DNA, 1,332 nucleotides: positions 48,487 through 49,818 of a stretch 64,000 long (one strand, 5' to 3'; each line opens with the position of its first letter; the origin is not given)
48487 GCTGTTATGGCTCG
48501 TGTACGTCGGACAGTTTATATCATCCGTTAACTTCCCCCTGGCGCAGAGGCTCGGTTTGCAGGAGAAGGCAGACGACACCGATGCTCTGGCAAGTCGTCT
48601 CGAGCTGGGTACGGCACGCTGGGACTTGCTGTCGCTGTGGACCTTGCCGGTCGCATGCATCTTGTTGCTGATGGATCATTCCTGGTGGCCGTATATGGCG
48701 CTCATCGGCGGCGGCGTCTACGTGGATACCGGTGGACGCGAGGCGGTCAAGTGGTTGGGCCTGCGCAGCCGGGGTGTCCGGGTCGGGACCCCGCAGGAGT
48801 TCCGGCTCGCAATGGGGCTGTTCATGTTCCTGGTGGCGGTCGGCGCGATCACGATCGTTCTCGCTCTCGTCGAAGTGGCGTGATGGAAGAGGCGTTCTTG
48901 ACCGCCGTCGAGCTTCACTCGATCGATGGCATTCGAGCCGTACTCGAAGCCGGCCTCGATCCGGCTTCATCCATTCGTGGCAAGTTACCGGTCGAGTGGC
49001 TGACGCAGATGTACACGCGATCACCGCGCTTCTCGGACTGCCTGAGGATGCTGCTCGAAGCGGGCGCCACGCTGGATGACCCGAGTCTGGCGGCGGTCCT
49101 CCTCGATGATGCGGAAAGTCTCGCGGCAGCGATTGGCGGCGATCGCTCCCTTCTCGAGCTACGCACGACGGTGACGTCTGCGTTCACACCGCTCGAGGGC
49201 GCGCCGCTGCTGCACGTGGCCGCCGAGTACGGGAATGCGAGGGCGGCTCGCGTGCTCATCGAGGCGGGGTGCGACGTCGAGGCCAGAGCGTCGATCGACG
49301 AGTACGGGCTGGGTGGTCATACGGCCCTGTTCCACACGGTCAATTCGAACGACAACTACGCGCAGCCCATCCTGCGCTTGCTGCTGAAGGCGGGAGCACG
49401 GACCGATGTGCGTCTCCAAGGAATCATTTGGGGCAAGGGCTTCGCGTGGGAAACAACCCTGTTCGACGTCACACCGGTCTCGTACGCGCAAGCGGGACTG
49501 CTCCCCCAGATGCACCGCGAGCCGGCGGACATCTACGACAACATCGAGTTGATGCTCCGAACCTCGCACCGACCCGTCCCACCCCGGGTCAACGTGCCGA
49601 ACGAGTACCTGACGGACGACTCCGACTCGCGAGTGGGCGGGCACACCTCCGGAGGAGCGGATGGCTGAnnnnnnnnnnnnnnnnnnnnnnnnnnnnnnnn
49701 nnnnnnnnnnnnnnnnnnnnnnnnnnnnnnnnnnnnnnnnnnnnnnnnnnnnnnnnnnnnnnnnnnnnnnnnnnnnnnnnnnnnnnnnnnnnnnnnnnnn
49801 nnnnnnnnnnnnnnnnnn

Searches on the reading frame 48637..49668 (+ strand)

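Call 70: search_protein_families(library=pfam, proteins=[window:48637-49668:+], max_evalue=0.001)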
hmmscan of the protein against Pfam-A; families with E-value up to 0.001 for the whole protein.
window:48637-49668:+ (343 aa): 4 families
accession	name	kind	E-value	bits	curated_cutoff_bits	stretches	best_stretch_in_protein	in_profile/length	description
PF00023.36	Ank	-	1.6e-08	34.8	21.1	0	190-217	4-31/33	Ankyrin repeat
PF13606.12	Ank_3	-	1.1e-06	28.8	22.3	0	188-215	2-29/30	Ankyrin repeat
PF12796.13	Ank_2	-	3.3e-06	28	27.3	1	185-257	27-87/90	Ankyrin repeats (3 copies)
PF13857.12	Ank_5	-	0.00075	20.3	27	0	191-217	19-45/56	Ankyrin repeats (many copies)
